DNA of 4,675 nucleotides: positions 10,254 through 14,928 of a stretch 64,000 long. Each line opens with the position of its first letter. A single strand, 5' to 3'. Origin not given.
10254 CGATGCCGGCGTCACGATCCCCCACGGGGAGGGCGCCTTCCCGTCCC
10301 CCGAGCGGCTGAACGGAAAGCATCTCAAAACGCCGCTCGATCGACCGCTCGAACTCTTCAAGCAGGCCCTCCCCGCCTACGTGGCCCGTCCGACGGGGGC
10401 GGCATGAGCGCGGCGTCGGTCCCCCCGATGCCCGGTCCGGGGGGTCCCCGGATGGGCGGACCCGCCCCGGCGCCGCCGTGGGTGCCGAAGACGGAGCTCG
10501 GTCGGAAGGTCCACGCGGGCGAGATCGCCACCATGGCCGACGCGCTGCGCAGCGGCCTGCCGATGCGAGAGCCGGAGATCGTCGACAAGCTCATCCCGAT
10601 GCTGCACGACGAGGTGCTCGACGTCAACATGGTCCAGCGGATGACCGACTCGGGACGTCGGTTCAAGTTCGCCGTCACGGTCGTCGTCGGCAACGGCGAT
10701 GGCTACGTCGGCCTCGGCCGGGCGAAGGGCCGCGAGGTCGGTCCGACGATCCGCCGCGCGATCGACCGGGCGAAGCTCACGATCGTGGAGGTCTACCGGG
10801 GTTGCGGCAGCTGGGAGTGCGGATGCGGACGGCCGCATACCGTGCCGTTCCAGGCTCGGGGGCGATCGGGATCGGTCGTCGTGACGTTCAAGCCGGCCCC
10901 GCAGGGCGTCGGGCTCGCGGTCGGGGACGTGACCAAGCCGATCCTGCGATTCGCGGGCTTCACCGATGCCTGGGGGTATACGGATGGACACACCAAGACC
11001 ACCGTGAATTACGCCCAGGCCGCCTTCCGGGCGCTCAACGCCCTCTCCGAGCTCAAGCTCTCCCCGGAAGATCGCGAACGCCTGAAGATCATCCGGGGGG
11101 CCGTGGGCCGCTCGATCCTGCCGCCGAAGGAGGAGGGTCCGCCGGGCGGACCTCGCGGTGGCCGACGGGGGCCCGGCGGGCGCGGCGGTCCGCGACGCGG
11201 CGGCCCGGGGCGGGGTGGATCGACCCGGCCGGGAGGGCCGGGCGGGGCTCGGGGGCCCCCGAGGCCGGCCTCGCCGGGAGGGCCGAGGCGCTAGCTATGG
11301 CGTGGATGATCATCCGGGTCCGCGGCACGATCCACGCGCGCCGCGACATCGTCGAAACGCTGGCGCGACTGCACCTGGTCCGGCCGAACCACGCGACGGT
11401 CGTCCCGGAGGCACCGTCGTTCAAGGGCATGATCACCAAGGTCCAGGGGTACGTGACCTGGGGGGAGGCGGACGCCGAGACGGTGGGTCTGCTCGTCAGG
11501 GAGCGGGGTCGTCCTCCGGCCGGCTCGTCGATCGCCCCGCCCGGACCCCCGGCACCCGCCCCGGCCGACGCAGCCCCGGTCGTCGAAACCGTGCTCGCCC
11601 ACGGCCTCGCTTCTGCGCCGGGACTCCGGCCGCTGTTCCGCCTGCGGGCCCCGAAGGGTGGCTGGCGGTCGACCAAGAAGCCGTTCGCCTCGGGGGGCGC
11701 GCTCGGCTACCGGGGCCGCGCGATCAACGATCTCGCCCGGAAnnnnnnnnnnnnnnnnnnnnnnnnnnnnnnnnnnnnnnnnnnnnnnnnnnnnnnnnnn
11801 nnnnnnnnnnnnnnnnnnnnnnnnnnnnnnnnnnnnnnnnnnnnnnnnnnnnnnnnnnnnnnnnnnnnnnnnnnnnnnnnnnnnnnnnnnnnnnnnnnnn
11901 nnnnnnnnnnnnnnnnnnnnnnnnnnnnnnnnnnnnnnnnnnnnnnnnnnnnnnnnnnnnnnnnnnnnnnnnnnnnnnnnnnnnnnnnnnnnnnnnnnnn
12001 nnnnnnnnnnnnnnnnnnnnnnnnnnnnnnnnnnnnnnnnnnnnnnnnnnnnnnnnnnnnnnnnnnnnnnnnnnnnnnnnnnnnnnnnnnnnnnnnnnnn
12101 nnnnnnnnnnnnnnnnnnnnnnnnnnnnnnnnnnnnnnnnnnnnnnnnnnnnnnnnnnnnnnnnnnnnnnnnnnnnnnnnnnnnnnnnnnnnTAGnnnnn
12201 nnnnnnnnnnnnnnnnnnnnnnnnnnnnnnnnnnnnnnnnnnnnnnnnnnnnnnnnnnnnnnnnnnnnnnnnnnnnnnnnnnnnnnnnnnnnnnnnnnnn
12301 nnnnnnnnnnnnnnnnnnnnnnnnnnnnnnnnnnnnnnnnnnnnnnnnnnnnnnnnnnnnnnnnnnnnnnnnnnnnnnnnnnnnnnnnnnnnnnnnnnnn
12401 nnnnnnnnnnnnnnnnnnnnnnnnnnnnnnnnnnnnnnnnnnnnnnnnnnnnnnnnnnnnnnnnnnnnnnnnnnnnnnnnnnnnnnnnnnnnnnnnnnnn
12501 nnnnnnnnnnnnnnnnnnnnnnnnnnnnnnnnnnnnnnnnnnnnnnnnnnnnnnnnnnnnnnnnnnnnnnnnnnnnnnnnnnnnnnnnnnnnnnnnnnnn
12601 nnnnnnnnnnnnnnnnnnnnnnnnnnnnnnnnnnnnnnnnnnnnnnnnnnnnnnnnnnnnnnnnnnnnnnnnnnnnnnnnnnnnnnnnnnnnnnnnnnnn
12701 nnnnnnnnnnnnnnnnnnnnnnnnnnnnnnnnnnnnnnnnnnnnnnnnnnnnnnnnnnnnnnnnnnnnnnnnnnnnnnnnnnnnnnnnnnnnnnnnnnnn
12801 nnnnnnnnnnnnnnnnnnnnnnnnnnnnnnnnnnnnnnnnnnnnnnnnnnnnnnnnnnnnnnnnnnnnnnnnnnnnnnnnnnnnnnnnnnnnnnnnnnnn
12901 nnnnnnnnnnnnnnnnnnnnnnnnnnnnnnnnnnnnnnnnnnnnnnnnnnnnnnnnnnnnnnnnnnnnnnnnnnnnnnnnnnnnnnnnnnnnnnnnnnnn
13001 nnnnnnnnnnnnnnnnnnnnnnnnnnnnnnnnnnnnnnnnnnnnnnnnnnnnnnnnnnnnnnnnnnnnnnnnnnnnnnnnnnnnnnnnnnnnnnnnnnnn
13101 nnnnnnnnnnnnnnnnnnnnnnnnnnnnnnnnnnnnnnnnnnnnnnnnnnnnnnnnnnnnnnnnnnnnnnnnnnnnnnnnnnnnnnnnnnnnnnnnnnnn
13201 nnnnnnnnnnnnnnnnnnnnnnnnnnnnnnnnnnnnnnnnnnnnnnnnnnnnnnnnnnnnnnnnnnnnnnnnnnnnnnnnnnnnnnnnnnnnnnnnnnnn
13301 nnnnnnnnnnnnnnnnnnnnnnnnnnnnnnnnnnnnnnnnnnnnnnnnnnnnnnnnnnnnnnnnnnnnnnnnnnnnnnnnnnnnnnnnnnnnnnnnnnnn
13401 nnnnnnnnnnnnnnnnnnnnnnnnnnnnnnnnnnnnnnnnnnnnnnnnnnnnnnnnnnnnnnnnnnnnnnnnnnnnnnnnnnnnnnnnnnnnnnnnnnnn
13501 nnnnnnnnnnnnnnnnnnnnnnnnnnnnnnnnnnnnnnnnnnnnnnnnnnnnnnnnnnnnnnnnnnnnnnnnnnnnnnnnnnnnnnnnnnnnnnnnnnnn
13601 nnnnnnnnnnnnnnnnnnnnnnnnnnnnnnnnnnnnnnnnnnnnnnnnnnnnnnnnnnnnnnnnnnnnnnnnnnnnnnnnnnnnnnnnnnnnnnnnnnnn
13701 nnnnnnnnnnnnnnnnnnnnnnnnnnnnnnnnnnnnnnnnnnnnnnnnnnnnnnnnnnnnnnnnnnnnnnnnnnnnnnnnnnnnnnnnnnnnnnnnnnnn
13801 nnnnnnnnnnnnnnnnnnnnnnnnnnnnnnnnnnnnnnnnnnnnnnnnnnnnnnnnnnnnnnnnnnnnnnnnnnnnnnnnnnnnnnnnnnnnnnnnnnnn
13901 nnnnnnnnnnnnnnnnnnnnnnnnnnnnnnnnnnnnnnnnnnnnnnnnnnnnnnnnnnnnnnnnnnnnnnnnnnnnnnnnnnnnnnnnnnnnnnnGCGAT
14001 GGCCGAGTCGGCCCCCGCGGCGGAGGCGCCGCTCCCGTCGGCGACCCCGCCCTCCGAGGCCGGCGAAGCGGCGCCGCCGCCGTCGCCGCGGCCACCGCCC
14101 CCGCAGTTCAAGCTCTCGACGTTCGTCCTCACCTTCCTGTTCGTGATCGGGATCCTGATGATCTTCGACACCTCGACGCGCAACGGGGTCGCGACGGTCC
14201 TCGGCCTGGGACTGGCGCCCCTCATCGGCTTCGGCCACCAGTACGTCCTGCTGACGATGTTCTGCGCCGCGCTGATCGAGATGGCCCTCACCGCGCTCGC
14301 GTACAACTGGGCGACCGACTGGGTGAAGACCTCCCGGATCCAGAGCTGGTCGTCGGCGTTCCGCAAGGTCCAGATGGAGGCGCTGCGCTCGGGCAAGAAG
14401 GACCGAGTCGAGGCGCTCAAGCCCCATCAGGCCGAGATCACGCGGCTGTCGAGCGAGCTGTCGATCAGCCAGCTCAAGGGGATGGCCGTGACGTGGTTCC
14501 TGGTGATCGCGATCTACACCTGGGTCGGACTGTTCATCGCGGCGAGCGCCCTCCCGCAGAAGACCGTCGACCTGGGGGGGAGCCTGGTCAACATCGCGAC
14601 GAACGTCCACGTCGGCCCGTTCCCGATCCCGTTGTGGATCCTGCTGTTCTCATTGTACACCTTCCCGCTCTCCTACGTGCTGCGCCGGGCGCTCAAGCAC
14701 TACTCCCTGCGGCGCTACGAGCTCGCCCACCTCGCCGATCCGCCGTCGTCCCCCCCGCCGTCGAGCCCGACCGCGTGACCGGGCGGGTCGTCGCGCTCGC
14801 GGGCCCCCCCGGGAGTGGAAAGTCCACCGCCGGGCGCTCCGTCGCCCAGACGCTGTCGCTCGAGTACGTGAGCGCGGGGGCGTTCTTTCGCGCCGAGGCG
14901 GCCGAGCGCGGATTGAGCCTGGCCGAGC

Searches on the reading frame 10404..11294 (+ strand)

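Call 10: search_protein_families(library=pfam, proteins=[window:10404-11294:+], max_evalue=0.001)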
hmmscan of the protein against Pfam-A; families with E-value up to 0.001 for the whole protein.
window:10404-11294:+ (296 aa): 2 families
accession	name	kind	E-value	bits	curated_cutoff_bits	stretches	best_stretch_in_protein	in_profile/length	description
PF00333.26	Ribosomal_S5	-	1.9e-23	82.7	27.1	1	67-130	1-64/65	Ribosomal protein S5, N-terminal domain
PF03719.21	Ribosomal_S5_C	-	3.7e-15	55.6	21.5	1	153-217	1-64/71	Ribosomal protein S5, C-terminal domain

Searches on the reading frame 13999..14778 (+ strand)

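Call 10: search_protein_families(library=pfam, proteins=[window:13999-14778:+], max_evalue=0.001)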
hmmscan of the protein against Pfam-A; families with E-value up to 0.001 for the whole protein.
window:13999-14778:+ (259 aa): 1 family
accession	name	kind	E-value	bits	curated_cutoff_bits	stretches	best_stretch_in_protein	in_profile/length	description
PF01956.21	EMC3_TMCO1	-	5.4e-12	46.3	27.1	1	84-233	16-166/169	Integral membrane protein EMC3/TMCO1-like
